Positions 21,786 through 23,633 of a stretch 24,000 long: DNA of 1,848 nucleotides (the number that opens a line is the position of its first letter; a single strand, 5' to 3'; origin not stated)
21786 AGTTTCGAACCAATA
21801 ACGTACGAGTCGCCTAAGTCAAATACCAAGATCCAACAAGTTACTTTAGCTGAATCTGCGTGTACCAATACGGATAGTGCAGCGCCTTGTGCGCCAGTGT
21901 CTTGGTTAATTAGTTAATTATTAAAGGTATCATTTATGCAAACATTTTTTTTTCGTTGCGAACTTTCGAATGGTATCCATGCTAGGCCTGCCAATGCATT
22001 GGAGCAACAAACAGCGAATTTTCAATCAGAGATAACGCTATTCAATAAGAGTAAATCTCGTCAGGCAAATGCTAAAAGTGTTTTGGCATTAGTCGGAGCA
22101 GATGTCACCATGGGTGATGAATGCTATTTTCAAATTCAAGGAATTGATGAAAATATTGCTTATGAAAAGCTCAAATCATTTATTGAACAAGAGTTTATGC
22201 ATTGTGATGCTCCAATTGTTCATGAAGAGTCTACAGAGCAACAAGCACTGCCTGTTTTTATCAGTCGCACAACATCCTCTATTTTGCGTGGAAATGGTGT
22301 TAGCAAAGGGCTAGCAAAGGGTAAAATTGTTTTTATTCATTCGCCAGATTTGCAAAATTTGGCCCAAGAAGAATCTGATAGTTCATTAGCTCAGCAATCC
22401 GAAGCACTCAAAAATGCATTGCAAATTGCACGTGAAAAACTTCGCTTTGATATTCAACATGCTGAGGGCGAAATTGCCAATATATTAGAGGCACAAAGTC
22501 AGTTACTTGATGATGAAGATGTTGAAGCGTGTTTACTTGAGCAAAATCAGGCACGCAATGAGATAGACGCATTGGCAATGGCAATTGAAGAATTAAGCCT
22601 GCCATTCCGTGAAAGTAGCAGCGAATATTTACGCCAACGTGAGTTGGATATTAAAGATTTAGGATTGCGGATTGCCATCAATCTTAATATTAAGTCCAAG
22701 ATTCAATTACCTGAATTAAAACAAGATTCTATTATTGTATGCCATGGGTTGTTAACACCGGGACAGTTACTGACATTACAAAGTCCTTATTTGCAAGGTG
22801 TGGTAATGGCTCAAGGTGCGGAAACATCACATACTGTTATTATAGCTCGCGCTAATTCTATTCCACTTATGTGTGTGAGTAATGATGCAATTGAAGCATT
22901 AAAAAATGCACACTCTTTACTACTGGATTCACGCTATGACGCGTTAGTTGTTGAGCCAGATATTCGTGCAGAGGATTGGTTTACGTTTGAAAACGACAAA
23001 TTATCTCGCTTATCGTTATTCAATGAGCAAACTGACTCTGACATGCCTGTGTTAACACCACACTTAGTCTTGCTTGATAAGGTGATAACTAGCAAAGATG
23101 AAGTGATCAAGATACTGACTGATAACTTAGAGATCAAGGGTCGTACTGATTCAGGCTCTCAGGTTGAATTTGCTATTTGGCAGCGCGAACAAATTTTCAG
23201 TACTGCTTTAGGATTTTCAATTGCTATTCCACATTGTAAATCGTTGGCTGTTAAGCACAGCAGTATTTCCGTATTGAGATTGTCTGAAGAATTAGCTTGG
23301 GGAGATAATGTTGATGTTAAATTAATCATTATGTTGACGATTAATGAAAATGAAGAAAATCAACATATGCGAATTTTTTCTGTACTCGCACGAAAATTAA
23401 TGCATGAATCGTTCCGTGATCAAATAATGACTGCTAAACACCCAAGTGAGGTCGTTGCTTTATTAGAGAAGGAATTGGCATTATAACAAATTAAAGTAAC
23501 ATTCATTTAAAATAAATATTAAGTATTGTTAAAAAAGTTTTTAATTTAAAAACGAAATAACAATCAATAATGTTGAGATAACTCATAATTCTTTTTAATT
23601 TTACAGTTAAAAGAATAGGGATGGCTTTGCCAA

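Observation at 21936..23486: HPr-EI(N)-IIA fusion lacking the PEP-binding domain of Enzyme I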

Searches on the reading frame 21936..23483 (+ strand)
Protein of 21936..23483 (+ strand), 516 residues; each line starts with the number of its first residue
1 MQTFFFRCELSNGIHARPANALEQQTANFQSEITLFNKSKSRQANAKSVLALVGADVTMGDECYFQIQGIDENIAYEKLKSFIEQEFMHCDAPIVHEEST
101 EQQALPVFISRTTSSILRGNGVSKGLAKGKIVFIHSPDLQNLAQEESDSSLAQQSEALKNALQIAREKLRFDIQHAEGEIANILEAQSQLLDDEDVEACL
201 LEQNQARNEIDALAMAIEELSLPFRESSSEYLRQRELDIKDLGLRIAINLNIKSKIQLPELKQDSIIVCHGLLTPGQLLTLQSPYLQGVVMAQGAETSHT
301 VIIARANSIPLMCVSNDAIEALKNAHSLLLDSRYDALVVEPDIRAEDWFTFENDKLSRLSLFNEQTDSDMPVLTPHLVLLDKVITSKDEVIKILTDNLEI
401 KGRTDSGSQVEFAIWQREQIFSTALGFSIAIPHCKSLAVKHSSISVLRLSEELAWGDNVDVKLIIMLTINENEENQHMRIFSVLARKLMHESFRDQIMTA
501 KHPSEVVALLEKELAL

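Call 3: search_protein_families(library=pfam, proteins=[window:21936-23483:+], max_evalue=1)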
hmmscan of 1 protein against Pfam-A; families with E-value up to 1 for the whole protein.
window:21936-23483:+ (516 aa): 5 families
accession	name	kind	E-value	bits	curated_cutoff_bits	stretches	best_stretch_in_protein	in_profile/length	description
PF00359.27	PTS_EIIA_2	-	1.2e-36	126.2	27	1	372-512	2-143/144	Phosphoenolpyruvate-dependent sugar phosphotransferase system, EIIA 2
PF00381.24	PTS-HPr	-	9.1e-17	61.3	23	1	8-84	7-80/81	PTS HPr component phosphorylation site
PF05524.18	PEP-utilisers_N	-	8.7e-11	42.5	24.4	1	118-235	1-121/121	PEP-utilising enzyme, N-terminal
PF00391.29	PEP-utilizers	-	4.2e-09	36.3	23.1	1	262-332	2-69/72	PEP-utilising enzyme, mobile domain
PF07085.17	DRTGG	-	0.012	15.9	25.2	1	258-326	35-103/105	DRTGG domain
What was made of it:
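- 21957..22187 (+): HPr-like domain (residues 8-84). The His15 codon is at 21978-21980. PF00381, 61 bits (call 3).
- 22287..22640 (+): EIN helical (HPr-binding) subdomain, residues 118-235. PF05524, 42.5 bits (call 3).
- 22719..22931 (+): EIN swivel phosphohistidine subdomain, residues 262-332. The His299 codon is at 22830-22832. PF00391, 36 bits (call 3).
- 23049..23471 (+): Fructose/mannitol-type IIA domain (residues 372-512). The His433 codon is at 23232-23234. PF00359, 126 bits (call 3).
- On HPr-EI-IIA(Fru) multiphosphoryl transfer proteins (FryA/PtsA type): PF05524 and PF00391 (call 3).
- Checked: Pfam (call 3) finds four domains, all above the curated cut-offs: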

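Call 4: search_protein_families(library=ncbifam, proteins=[window:21936-23483:+], max_evalue=0.01)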
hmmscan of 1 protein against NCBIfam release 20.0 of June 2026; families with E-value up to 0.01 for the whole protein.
window:21936-23483:+ (516 aa): 22 families
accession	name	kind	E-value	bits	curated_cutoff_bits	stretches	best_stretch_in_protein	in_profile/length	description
NF008478.1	PRK11377.1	equivalog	5.6e-31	108.1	520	1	11-338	165-471/473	dihydroxyacetone kinase phosphoryl donor subunit DhaM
TIGR01417.1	PTS_I_fam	equivalog_domain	1.1e-30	106.6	341.7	1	117-397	1-287/565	phosphoenolpyruvate--protein phosphotransferase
TIGR00848.1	fruA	subfamily_domain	1.7e-30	105.5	103.5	1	375-497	4-129/129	fructose PTS transporter subunit IIA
NF007293.0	PRK09765.1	equivalog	1.8e-22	79.6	763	1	375-513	10-152/639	PTS 2-O-a-mannosyl-D-glycerate transporter subunit IIABC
NF008319.0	PRK11109.1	equivalog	9.4e-21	74.5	302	2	376-513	7-142/376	fused PTS fructose transporter subunit IIA/HPr protein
NF008382.0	PRK11177.1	equivalog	8.1e-20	71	824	1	119-343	4-233/575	phosphoenolpyruvate-protein phosphotransferase PtsI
NF008283.0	PRK11061.1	equivalog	6.4e-17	61.1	583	1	115-343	169-399/748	phosphoenolpyruvate--protein phosphotransferase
NF007389.0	PRK09913.1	equivalog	1.1e-15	57.8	151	1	371-514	2-146/148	PTS fructose transporter subunit IIA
NF010351.0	PRK13779.1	equivalog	4.5e-15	55.5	766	2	3-83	294-373/503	bifunctional PTS system fructose-specific transporter subunit IIA/HPr protein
TIGR01003.1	PTS_HPr_family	subfamily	5.1e-14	52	47.9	1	10-84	10-82/82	HPr family phosphocarrier protein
TIGR01419.1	nitro_reg_IIA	equivalog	8.5e-13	48.4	138.7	1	372-511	5-144/145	PTS IIA-like nitrogen regulatory protein PtsN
NF041319.1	PTS-HPr_Halo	equivalog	1.8e-10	41.1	140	1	11-83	10-83/87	phosphocarrier protein HPr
NF010354.0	PRK13782.1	equivalog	2.5e-10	40.2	123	1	8-86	8-84/85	HPr family phosphocarrier protein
NF010352.0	PRK13780.1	equivalog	1.7e-09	37.4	110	1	9-86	9-84/88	phosphocarrier protein HPr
NF011663.0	PRK15083.1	subfamily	4.4e-09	34.9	589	1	351-513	475-637/639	PTS mannitol transporter subunit IICBA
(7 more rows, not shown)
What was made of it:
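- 23049..23471 (+): TIGR00848 fruA IIA, 105.5 bits against a cut-off of 103.5 (call 4).
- On DhaM (dihydroxyacetone kinase phosphoryl donor subunit): Residues 11-338 align to DhaM model positions 165-471 of 473 (call 4). 108 bits against a cut-off of 520 (call 4).
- On FPr (FruB, fused IIA/HPr): The domain order is opposite and EIN is present (calls 3, 4).
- Closest known: DhaM. Same: The NCBIfam DhaM model aligns over its positions 165-471 of 473 to residues 11-338 (call 4).
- Closest known: DhaM. Different: The score is 108 bits against a cut-off of 520 (call 4).
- Closest known: FPr. Different: The score is 74.5 bits against a cut-off of 302 (call 4).
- The best NCBIfam alignment is to the HPr+EIN part of DhaM (call 4).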
